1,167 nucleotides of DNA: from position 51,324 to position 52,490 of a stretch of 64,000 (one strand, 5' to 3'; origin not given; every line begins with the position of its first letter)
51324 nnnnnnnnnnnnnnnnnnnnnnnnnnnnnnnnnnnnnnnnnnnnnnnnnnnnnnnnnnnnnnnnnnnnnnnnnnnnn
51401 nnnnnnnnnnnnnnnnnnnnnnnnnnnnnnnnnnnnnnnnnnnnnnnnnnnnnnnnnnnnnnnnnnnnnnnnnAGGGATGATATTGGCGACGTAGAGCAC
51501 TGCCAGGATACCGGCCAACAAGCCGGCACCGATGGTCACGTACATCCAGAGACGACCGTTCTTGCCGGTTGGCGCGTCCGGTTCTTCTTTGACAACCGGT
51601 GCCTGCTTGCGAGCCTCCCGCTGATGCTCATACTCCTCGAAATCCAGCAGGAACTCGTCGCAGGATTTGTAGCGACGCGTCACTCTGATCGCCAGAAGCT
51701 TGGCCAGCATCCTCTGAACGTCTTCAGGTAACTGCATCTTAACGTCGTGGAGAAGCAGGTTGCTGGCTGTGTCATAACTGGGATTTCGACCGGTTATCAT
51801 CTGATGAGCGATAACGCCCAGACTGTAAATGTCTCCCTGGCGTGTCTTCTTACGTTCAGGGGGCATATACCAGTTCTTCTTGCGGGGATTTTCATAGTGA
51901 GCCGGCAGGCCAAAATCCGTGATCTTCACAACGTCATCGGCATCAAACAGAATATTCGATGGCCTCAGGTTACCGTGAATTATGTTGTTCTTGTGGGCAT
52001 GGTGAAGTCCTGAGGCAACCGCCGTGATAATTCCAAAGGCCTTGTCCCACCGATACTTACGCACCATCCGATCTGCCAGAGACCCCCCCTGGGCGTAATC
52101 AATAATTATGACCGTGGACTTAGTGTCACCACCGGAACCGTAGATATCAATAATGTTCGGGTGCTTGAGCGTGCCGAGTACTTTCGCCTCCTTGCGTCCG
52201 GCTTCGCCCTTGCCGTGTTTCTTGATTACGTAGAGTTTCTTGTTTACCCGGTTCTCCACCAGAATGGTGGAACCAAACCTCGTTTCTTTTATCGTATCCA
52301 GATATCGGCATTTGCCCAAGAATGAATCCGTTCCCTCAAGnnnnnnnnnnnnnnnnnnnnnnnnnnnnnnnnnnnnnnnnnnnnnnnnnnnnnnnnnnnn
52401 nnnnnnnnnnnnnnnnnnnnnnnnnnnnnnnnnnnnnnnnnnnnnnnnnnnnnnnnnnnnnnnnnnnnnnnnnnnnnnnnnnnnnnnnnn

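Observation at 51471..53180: Kinase-pseudokinase tandem on one tail-anchored polypeptide with no extracytoplasmic sensor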

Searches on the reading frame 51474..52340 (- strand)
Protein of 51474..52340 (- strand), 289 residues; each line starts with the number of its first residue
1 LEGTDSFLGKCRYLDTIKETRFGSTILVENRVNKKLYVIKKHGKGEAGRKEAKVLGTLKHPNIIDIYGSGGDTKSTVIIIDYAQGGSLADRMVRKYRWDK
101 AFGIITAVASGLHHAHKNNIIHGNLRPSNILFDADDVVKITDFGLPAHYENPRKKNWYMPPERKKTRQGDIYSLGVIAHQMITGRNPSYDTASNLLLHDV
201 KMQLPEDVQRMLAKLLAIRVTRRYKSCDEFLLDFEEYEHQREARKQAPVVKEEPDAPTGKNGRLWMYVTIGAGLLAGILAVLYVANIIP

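Call 3: search_protein_families(library=pfam, proteins=[window:51474-52340:-], max_evalue=1)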
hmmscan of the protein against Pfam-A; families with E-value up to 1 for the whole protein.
window:51474-52340:- (289 aa): 8 families
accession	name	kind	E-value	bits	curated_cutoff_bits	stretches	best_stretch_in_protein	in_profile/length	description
PF00069.31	Pkinase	-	1.1e-32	113.9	31.7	1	21-208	11-236/263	Protein kinase domain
PF07714.23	PK_Tyr_Ser-Thr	-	8.1e-24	84.8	23.1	1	44-211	44-232/258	Protein tyrosine and serine/threonine kinase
PF03109.22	ABC1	-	0.00072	19.2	22.9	1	73-155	140-223/244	ABC1 atypical kinase-like domain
PF14531.12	Kinase-like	-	0.057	13.1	25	1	114-172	160-220/289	Kinase-like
PF07387.17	Seadorna_VP7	-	0.09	12.2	20.3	1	104-142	146-186/308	Seadornavirus VP7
PF01163.29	RIO1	-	0.12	12.4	22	1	73-144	78-149/187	RIO domain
PF19974.5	TCAD9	-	0.25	10.9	40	1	114-143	293-321/429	Ternary complex associated domain 9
PF19613.4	DUF6118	-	0.28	11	27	1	240-289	125-171/245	Family of unknown function (DUF6118)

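Call 19: search_protein_representatives(protein=window:51621-52328:-)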
Query: 236 residues. Proteins with E-value up to 0.001 (for the whole library): 563014; up to 1e-10: 81488; up to 1e-30: 209. The best 150 are listed.
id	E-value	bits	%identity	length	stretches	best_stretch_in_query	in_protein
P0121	5.2e-94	330.3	65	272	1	10-234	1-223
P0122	4.2e-88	311.0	41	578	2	3-233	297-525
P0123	5.3e-88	310.7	42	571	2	2-234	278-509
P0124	1.0e-76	273.7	44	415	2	1-234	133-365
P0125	1.7e-75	269.7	36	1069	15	90-145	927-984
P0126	2.2e-75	269.4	68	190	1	4-169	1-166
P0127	7.2e-74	264.4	42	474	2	2-224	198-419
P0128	3.1e-72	259.1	39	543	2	3-231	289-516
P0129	6.7e-70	251.4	50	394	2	2-233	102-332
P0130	1.9e-66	240.1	37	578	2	3-234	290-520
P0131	2.1e-64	233.4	42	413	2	3-230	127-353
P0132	4.1e-64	232.5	36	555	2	1-233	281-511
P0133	5.3e-63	228.8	34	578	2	6-234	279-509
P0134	1.7e-62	227.2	38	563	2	6-232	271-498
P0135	1.5e-61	224.1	37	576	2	9-231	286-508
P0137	5.1e-61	222.4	34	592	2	7-230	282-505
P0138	1.5e-60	220.8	36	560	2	9-231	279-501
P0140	4.1e-60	219.4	36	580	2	7-225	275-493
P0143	2.4e-57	210.4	35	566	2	9-218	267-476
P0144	2.4e-57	210.3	33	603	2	5-224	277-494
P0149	1.0e-55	205.0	34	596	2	5-224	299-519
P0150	1.3e-55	204.7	33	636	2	6-231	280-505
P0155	4.6e-53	196.3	35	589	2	8-220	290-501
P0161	2.3e-51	190.7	37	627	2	6-220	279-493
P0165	2.2e-50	187.5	33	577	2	6-213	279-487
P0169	1.1e-48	182.1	34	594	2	9-231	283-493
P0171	1.8e-48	181.3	37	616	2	9-209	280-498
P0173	3.5e-47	177.1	33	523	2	6-221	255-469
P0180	1.4e-44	168.6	31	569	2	5-229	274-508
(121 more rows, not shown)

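Call 21: list_cluster_members(proteins=[P0122, P0123, P0130, P0133, P0137, P0144, P0150, P0161, P0169, P0180])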
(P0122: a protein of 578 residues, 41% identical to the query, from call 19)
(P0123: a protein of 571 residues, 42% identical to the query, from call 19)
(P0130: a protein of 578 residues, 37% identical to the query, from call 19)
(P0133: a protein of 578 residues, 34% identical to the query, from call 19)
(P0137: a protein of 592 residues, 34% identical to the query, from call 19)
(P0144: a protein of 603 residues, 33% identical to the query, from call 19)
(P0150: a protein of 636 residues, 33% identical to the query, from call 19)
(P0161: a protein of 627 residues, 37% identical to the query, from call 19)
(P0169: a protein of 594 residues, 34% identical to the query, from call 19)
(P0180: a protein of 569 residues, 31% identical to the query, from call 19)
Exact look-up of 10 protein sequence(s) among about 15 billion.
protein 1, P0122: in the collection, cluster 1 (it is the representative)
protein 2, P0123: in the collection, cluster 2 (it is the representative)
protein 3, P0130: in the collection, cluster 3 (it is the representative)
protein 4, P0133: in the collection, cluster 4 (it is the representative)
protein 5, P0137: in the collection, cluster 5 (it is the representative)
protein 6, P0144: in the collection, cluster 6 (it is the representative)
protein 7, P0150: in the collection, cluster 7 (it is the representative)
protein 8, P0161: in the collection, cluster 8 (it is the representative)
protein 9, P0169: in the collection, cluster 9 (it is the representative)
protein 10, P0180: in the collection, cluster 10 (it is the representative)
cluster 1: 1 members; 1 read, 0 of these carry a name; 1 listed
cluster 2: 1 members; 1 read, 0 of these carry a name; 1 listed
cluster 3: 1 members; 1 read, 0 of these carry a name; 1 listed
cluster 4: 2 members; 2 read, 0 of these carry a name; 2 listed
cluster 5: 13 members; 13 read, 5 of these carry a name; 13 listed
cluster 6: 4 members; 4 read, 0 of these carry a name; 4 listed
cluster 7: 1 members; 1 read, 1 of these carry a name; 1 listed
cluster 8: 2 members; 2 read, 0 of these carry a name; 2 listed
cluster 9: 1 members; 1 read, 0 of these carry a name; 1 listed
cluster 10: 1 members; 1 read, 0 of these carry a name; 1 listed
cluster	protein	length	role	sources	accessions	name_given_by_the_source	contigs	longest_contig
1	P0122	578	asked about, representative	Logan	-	-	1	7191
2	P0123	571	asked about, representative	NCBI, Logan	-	-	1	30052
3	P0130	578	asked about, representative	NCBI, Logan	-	-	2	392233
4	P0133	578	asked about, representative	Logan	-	-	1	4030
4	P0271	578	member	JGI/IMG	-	-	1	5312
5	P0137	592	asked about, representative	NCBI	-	-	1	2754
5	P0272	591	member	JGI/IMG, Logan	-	serine/threonine protein kinase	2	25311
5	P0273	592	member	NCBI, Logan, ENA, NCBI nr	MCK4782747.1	MAG: protein kinase [Desulfobacteraceae bacterium] | protein kinase [Desulfobacteraceae bacterium]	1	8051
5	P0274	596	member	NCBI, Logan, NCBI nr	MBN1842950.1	MAG: protein kinase [Deltaproteobacteria bacterium] | protein kinase [Deltaproteobacteria bacterium]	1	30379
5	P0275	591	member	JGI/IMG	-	serine/threonine protein kinase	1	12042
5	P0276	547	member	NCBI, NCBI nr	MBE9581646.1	MAG: protein kinase, partial [Proteobacteria bacterium] | protein kinase [Pseudomonadota bacterium]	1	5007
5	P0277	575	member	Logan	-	-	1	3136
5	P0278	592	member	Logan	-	-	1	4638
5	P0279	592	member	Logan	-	-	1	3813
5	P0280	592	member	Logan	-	-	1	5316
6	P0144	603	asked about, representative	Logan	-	-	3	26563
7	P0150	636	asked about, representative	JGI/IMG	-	eukaryotic-like serine/threonine-protein kinase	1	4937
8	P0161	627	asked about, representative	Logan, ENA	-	-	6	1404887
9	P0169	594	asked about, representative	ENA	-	-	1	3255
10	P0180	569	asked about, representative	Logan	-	-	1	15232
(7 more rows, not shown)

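Call 35: find_homologous_proteins(query=P0137, max_evalue=1e-30)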
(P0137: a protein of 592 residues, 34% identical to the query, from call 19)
Query P0137 (592 aa): 6119 proteins with E <= 1e-30 among 8000 candidates; the best 120 are listed.
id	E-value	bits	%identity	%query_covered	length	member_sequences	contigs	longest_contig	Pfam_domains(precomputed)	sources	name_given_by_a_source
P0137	0.0e+0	1336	100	100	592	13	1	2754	PF07714.24,PF00069.32,PF03109.23,PF14531.13,PF01636.30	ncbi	-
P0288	0.0e+0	1027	79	98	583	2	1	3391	PF07714.24,PF00069.32,PF03109.23,PF01163.29,PF01636.30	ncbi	-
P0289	3.5e-298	1008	77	98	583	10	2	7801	PF07714.24,PF00069.32,PF03109.23,PF14531.13,PF01163.29,PF01636.30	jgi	-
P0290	4.8e-294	994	73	100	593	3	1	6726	PF07714.24,PF00069.32,PF12330.15,PF03109.23,PF01163.29,PF01636.30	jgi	jgi:serine/threonine-protein kinase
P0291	1.2e-288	977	73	100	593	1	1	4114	PF07714.24,PF00069.32,PF03109.23,PF01163.29,PF01636.30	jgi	jgi:serine/threonine-protein kinase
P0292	1.3e-288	977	74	98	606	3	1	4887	PF07714.24,PF00069.32,PF03109.23,PF14531.13,PF01163.29,PF01636.30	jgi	-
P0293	7.9e-288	974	74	98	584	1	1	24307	PF07714.24,PF00069.32,PF03109.23,PF14531.13,PF01163.29,PF01636.30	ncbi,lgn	-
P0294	8.0e-282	954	72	100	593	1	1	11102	PF07714.24,PF00069.32,PF12330.15,PF03109.23,PF01163.29,PF01636.30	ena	-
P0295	6.8e-280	948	73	97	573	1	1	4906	PF07714.24,PF00069.32,PF03109.23,PF14531.13,PF01636.30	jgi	-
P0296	1.6e-279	946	74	97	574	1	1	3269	PF07714.24,PF00069.32,PF12330.15,PF03109.23,PF14531.13,PF01163.29,PF01636.30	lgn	-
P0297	6.3e-265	898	70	100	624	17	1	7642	PF07714.24,PF00069.32,PF03109.23,PF01163.29,PF01636.30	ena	-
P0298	3.2e-263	893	70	99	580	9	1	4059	PF07714.24,PF00069.32,PF03109.23,PF14531.13,PF01163.29,PF17667.8,PF01636.30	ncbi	-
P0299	2.6e-260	883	68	98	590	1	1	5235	PF07714.24,PF00069.32,PF03109.23,PF14531.13,PF01636.30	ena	-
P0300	7.2e-260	882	68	100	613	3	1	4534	PF07714.24,PF00069.32,PF03109.23,PF14531.13,PF01163.29,PF01636.30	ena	-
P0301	1.4e-258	877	68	100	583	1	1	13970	PF07714.24,PF00069.32,PF03109.23,PF01163.29,PF01636.30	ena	-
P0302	1.0e-256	871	68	99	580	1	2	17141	PF07714.24,PF00069.32,PF03109.23,PF01163.29,PF01636.30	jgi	jgi:serine/threonine-protein kinase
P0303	5.8e-256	869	67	100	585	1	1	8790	PF07714.24,PF00069.32,PF03109.23,PF01163.29,PF01636.30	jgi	jgi:serine/threonine-protein kinase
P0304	1.4e-254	864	66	100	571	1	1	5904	PF07714.24,PF00069.32,PF03109.23,PF14531.13,PF01163.29,PF01636.30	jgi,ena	-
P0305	3.2e-254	863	65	100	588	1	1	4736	PF07714.24,PF00069.32,PF03109.23,PF14531.13,PF01636.30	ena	-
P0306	2.2e-253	860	66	100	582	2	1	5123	PF07714.24,PF00069.32,PF03109.23,PF01163.29,PF01636.30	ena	-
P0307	1.1e-252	858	66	100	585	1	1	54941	PF07714.24,PF00069.32,PF03109.23,PF14531.13,PF01163.29,PF01636.30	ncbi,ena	-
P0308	3.6e-252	856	66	100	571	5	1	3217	PF07714.24,PF00069.32,PF03109.23,PF14531.13,PF01163.29,PF01636.30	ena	-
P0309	1.1e-249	848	65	100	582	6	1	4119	PF07714.24,PF00069.32,PF03109.23,PF01163.29,PF01636.30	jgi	jgi:serine/threonine protein kinase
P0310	8.1e-248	842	66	99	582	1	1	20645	PF07714.24,PF00069.32,PF03109.23,PF17667.8,PF01636.30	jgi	jgi:serine/threonine-protein kinase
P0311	1.2e-247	841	65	100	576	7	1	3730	PF07714.24,PF00069.32,PF03109.23,PF14531.13,PF01163.29,PF01636.30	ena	-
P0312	5.6e-247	839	65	100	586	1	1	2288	PF07714.24,PF00069.32,PF03109.23,PF01163.29,PF01636.30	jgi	jgi:serine/threonine-protein kinase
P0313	6.2e-247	839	65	100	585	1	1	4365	PF07714.24,PF00069.32,PF03109.23,PF14531.13,PF01163.29,PF01636.30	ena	-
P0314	3.1e-245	833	64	100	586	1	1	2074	PF07714.24,PF00069.32,PF03109.23,PF01163.29,PF01636.30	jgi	jgi:serine/threonine-protein kinase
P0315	2.5e-244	830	64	100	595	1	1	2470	PF07714.24,PF00069.32,PF03109.23,PF01636.30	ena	-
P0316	3.3e-244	830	65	100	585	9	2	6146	PF07714.24,PF00069.32,PF03109.23,PF14531.13,PF01163.29,PF01636.30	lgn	-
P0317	1.5e-242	824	71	87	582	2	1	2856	PF07714.24,PF00069.32,PF03109.23,PF01163.29,PF01636.30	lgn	-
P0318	4.5e-237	806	68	87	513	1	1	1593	PF07714.24,PF00069.32,PF03109.23,PF14531.13,PF01636.30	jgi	jgi:serine/threonine-protein kinase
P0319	5.8e-235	799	61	98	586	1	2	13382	PF06293.21,PF07714.24,PF00069.32,PF03109.23,PF14531.13,PF01163.29,PF01636.30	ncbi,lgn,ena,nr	ncbi:MAG: protein kinase [Candidatus Eisenbacteria sp.]|nr:protein kinase [Candidatus Eisenbacteria 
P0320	3.1e-233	794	62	99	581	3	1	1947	PF07714.24,PF00069.32,PF03109.23,PF14531.13,PF01636.30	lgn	-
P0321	1.1e-221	756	60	98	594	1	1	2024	PF07714.24,PF00069.32,PF03109.23,PF14531.13,PF01163.29,PF01636.30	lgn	-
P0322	6.6e-221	753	58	100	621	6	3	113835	PF07714.24,PF00069.32,PF03109.23,PF14531.13,PF01163.29,PF01636.30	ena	-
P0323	3.0e-220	751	57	100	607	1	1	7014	PF07714.24,PF00069.32,PF03109.23,PF14531.13,PF01636.30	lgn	-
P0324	6.1e-220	750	58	99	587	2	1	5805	PF07714.24,PF00069.32,PF03109.23,PF01163.29,PF01636.30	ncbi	ncbi:MAG: protein kinase [Thermodesulfobacteriota bacterium]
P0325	2.7e-219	748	55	100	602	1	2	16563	PF06293.21,PF07714.24,PF00069.32,PF03109.23,PF07387.18,PF14531.13,PF01163.29,PF01636.30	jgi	-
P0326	3.9e-216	737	57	97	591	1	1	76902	PF07714.24,PF00069.32,PF03109.23,PF01163.29,PF01636.30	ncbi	ncbi:MAG: serine/threonine-protein kinase [Pseudomonadota bacterium]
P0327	4.7e-214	730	64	86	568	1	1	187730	PF07714.24,PF00069.32,PF03109.23,PF14531.13,PF01163.29,PF01636.30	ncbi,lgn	-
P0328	2.0e-213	728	65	87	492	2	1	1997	PF07714.24,PF00069.32,PF03109.23,PF14531.13,PF01163.29,PF01636.30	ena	-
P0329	4.1e-213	727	58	92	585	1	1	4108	PF07714.24,PF00069.32,PF03109.23,PF01163.29,PF01636.30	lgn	-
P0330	5.3e-212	724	59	93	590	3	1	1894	PF07714.24,PF00069.32,PF03109.23,PF01163.29,PF01636.30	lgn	-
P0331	4.5e-211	721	57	97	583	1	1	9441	PF07714.24,PF00069.32,PF03109.23,PF01163.29,PF01636.30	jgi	jgi:serine/threonine-protein kinase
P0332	5.7e-211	720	63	86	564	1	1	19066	PF07714.24,PF00069.32,PF03109.23,PF01636.30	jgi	jgi:serine/threonine protein kinase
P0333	4.7e-208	711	56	99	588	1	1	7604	PF07714.24,PF00069.32,PF03109.23,PF01636.30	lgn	-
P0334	6.3e-208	710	62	86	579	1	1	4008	PF07714.24,PF00069.32,PF03109.23,PF14531.13,PF01636.30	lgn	-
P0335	4.3e-206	704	62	87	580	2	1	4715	PF07714.24,PF00069.32,PF03109.23,PF01636.30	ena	-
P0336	5.6e-206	704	59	87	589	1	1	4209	PF07714.24,PF00069.32,PF03109.23,PF14531.13,PF01636.30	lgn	-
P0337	6.8e-206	703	57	98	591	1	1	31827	PF07714.24,PF00069.32,PF03109.23,PF14531.13,PF01163.29,PF01636.30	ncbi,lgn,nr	ncbi:MAG: serine/threonine-protein kinase [Thermodesulfobacteriota bacterium]|nr:serine/threonine-pr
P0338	2.7e-205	701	62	87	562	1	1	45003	PF07714.24,PF00069.32,PF03109.23,PF14531.13,PF01636.30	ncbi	-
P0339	3.9e-205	701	60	86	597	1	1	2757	PF07714.24,PF00069.32,PF12330.15,PF03109.23,PF14531.13,PF01163.29,PF01636.30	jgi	jgi:serine/threonine-protein kinase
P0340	5.2e-205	701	55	100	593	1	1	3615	PF07714.24,PF00069.32,PF03109.23,PF01163.29,PF01636.30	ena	-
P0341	3.6e-204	698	62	87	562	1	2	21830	PF07714.24,PF00069.32,PF03109.23,PF14531.13,PF01636.30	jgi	jgi:eukaryotic-like serine/threonine-protein kinase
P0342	9.0e-204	696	54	100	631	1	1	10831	PF07714.24,PF00069.32,PF03109.23,PF01163.29,PF01636.30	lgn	-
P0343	2.3e-203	695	55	98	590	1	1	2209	PF07714.24,PF00069.32,PF03109.23,PF01163.29,PF01636.30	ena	-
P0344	2.2e-202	692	54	98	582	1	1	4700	PF07714.24,PF00069.32,PF03109.23,PF14531.13,PF01163.29,PF01636.30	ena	-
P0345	7.1e-202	690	61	86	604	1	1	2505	PF07714.24,PF00069.32,PF03109.23,PF14531.13,PF01636.30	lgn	-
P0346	2.9e-201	688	54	98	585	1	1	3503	PF07714.24,PF00069.32,PF03109.23,PF14531.13,PF01163.29,PF01636.30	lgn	-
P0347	2.9e-201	688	54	98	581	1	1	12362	PF07714.24,PF00069.32,PF03109.23,PF14531.13,PF01636.30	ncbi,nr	ncbi:MAG: serine/threonine-protein kinase [Thermodesulfobacteriota bacterium]|nr:serine/threonine-pr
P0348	8.2e-201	687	55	97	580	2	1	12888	PF07714.24,PF00069.32,PF03109.23,PF01163.29,PF01636.30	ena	-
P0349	8.2e-201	687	54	98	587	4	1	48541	PF07714.24,PF00069.32,PF03109.23,PF14531.13,PF01163.29,PF01636.30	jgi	-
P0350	8.3e-201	687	54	98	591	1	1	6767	PF07714.24,PF00069.32,PF03109.23,PF01163.29,PF01636.30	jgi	-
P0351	8.4e-201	687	55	100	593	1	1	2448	PF07714.24,PF00069.32,PF03109.23,PF01636.30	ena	-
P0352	9.5e-201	686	53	100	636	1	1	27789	PF07714.24,PF00069.32,PF03109.23,PF01163.29,PF01636.30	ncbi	-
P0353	1.0e-200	686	59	86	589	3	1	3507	PF07714.24,PF00069.32,PF03109.23,PF01163.29,PF01636.30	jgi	jgi:serine/threonine-protein kinase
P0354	2.5e-200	685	54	100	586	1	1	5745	PF07714.24,PF00069.32,PF03109.23,PF14531.13,PF01163.29,PF01636.30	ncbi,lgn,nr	ncbi:MAG: protein kinase [Thermodesulfobacteriota bacterium]|nr:protein kinase [Thermodesulfobacteri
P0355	4.9e-200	684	53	98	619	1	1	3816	PF07714.24,PF00069.32,PF03109.23,PF14531.13,PF01636.30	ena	-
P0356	6.5e-200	684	53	99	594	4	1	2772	PF07714.24,PF00069.32,PF03109.23,PF01163.29,PF01636.30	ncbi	-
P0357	8.7e-200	683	58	85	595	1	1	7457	PF07714.24,PF00069.32,PF03109.23,PF14531.13,PF01163.29,PF01636.30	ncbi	-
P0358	8.8e-200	683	61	86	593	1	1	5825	PF07714.24,PF00069.32,PF03109.23,PF14531.13,PF01163.29,PF01636.30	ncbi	-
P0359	2.6e-199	682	59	86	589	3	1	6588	PF07714.24,PF00069.32,PF03109.23,PF01163.29,PF01636.30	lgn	-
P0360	3.3e-199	681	60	86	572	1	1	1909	PF07714.24,PF00069.32,PF03109.23,PF14531.13,PF01636.30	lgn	-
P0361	3.6e-199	681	58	93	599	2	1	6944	PF07714.24,PF00069.32,PF03109.23,PF14531.13,PF01163.29,PF01636.30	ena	-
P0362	6.9e-199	680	54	98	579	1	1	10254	PF07714.24,PF00069.32,PF03109.23,PF01636.30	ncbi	-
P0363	8.4e-199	680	61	85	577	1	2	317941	PF07714.24,PF00069.32,PF03109.23,PF01636.30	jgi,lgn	-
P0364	1.2e-198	680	60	87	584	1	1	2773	PF07714.24,PF00069.32,PF03109.23,PF14531.13,PF01163.29,PF01636.30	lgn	-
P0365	1.8e-198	679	55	97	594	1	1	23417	PF07714.24,PF00069.32,PF03109.23,PF01163.29,PF01636.30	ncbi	-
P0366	3.1e-198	678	55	98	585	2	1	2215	PF07714.24,PF00069.32,PF03109.23,PF14531.13,PF01163.29,PF01636.30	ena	-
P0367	3.1e-198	678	61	86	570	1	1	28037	PF07714.24,PF00069.32,PF03109.23,PF01163.29,PF01636.30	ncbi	-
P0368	4.9e-198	678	55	97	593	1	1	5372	PF07714.24,PF00069.32,PF03109.23,PF01163.29,PF17667.8,PF01636.30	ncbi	-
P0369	5.5e-198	677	59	86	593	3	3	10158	PF07714.24,PF00069.32,PF03109.23,PF01163.29,PF01636.30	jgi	-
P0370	7.4e-198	677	54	98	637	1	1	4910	PF07714.24,PF00069.32,PF03109.23,PF14531.13,PF01163.29,PF01636.30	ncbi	-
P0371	7.7e-198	677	53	98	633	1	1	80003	PF07714.24,PF00069.32,PF03109.23,PF01163.29,PF01636.30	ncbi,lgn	-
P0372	8.1e-198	677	53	98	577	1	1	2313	PF07714.24,PF00069.32,PF12330.15,PF03109.23,PF01163.29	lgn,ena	-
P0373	1.1e-197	676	57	89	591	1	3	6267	PF07714.24,PF00069.32,PF03109.23,PF14531.13,PF01636.30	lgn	-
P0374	9.0e-196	670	56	90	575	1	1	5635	PF07714.24,PF00069.32,PF03109.23,PF01163.29,PF01636.30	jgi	-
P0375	1.1e-195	670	57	86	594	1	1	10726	PF07714.24,PF00069.32,PF03109.23,PF14531.13,PF01163.29,PF01636.30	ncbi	-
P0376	4.6e-195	668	53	98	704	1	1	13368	PF07714.24,PF00069.32,PF03109.23,PF01163.29,PF01636.30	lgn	-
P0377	4.7e-195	668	55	97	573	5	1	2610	PF07714.24,PF00069.32,PF03109.23,PF14531.13,PF01636.30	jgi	jgi:serine/threonine-protein kinase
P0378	5.6e-195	667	53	98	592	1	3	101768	PF07714.24,PF00069.32,PF03109.23,PF14531.13,PF01636.30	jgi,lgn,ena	-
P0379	5.7e-195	667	59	86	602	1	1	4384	PF07714.24,PF00069.32,PF03109.23,PF14531.13,PF01636.30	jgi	-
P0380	6.6e-195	667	52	98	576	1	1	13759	PF07714.24,PF00069.32,PF03109.23,PF14531.13,PF01163.29,PF17667.8,PF01636.30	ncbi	-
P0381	1.7e-194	666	56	91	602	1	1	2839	PF07714.24,PF00069.32,PF03109.23,PF14531.13,PF01636.30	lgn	-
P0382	6.7e-194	664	56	88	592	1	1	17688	PF07714.24,PF00069.32,PF03109.23,PF14531.13,PF01636.30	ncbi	-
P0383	1.5e-193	663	53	100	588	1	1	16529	PF07714.24,PF00069.32,PF03109.23,PF14531.13,PF01163.29,PF01636.30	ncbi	-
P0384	2.7e-193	662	52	98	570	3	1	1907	PF07714.24,PF00069.32,PF12330.15,PF03109.23,PF14531.13,PF01163.29,PF17667.8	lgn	-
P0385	4.0e-192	658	55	87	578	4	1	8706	PF07714.24,PF00069.32,PF03109.23,PF14531.13,PF01163.29,PF17667.8,PF01636.30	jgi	jgi:serine/threonine-protein kinase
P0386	1.1e-191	657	58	87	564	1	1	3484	PF07714.24,PF00069.32,PF03109.23,PF14531.13,PF01163.29,PF01636.30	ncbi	-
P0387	2.2e-191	656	52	99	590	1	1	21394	PF07714.24,PF00069.32,PF03109.23,PF14531.13,PF01163.29,PF01636.30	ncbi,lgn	-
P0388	5.0e-191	654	53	97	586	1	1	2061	PF07714.24,PF00069.32,PF03109.23,PF01163.29,PF01636.30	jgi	-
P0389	2.4e-190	652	52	100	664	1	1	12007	PF07714.24,PF00069.32,PF03109.23,PF01636.30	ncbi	-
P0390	2.8e-190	652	53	99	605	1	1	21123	PF07714.24,PF00069.32,PF03109.23,PF01163.29,PF01636.30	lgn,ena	-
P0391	3.0e-190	652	51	100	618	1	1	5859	PF07714.24,PF00069.32,PF03109.23,PF01163.29,PF01636.30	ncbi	-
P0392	7.1e-190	651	49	100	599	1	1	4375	PF07714.24,PF00069.32,PF03109.23,PF14531.13,PF01163.29,PF01636.30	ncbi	-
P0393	3.2e-189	648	55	88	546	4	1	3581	PF07714.24,PF00069.32,PF03109.23,PF01636.30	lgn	-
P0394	4.4e-189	648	58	86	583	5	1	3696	PF07714.24,PF00069.32,PF03109.23,PF01636.30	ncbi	-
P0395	9.3e-189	647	51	99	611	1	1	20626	PF07714.24,PF00069.32,PF03109.23,PF01636.30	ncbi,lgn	-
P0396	1.1e-188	647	52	97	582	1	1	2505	PF07714.24,PF00069.32,PF03109.23,PF01163.29,PF01636.30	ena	-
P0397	1.2e-188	647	55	90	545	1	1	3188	PF07714.24,PF00069.32,PF03109.23,PF14531.13,PF01163.29,PF01636.30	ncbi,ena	-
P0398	1.4e-188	646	56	86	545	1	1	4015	PF07714.24,PF00069.32,PF03109.23,PF14531.13,PF01163.29,PF01636.30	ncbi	-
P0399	1.4e-188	646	53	95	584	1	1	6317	PF07714.24,PF00069.32,PF03109.23,PF14531.13,PF01636.30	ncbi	-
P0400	1.9e-188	646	56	88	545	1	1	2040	PF07714.24,PF00069.32,PF03109.23,PF14531.13,PF01163.29,PF01636.30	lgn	-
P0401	2.0e-188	646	56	88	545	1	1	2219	PF07714.24,PF00069.32,PF03109.23,PF14531.13,PF01163.29,PF01636.30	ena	-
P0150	2.1e-188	646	56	86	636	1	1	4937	PF07714.24,PF00069.32,PF03109.23,PF01163.29,PF01636.30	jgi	jgi:eukaryotic-like serine/threonine-protein kinase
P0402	2.4e-188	645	57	86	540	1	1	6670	PF07714.24,PF00069.32,PF03109.23,PF14531.13,PF01163.29,PF01636.30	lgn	-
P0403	3.7e-188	645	55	88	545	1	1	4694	PF07714.24,PF00069.32,PF03109.23,PF14531.13,PF01163.29,PF01636.30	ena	-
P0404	5.4e-188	644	57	87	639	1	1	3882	PF07714.24,PF00069.32,PF03109.23,PF01163.29,PF01636.30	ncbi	-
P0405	6.1e-188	644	55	89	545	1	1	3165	PF07714.24,PF00069.32,PF03109.23,PF14531.13,PF01163.29,PF01636.30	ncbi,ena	-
